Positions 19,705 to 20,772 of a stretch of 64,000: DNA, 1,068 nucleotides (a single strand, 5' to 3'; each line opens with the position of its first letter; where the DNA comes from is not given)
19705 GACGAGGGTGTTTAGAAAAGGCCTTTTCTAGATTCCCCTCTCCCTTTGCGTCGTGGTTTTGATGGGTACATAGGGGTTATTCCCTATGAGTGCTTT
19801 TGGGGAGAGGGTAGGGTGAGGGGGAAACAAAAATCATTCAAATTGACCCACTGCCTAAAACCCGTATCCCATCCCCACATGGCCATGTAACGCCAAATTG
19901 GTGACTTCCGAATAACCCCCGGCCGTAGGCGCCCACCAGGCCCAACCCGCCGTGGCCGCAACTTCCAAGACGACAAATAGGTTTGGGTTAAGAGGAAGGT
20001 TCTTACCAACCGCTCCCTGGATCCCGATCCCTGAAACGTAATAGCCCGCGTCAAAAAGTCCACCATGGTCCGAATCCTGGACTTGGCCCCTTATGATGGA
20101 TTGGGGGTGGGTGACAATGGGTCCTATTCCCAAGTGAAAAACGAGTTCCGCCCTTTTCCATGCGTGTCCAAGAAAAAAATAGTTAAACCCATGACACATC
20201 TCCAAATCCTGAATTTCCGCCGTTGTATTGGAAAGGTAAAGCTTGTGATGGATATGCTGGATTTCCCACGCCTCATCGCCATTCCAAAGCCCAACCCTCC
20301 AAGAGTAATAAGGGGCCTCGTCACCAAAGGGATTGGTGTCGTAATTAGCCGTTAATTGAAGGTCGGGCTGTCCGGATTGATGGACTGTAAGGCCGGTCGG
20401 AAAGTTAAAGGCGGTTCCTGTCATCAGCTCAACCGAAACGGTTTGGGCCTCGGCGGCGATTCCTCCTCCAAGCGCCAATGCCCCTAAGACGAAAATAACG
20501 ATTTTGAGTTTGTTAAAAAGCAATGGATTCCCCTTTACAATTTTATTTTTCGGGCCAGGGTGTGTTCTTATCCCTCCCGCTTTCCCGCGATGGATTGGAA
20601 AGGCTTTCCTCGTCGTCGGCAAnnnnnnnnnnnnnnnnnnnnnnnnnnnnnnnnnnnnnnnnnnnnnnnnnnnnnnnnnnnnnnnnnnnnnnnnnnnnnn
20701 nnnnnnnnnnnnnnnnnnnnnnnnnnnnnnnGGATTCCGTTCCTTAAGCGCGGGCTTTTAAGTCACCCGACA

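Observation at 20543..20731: Pair of paralogous small Cys4 proteins (62 and 69 aa) of unknown family, each near a RIC/ytfE-like gene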

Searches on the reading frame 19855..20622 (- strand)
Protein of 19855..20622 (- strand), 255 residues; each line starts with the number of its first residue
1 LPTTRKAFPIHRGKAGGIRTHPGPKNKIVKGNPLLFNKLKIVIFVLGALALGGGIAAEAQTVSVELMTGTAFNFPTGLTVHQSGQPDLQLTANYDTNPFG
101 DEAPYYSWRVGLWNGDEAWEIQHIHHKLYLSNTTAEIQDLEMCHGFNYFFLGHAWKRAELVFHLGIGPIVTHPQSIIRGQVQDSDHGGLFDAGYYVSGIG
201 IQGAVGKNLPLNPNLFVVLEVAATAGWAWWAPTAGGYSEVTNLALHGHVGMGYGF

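Call 17: search_protein_families(library=pfam, proteins=[window:19855-20622:-])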
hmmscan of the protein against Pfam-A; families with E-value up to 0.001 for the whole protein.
window:19855-20622:- (255 aa): 0 families

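Call 60: search_protein_families(library=ncbifam, proteins=[window:19855-20520:-], max_evalue=0.001)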
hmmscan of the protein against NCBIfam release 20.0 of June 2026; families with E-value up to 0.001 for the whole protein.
window:19855-20520:- (221 aa): 0 families
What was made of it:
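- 19855..20520 (-): Gene downstream of copy A: a 221-aa protein with a signal peptide and a C-terminal Phe (looks like an outer-membrane protein). It is not conserved as a partner of the small gene. It has no Pfam or NCBIfam family (calls 17, 60).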
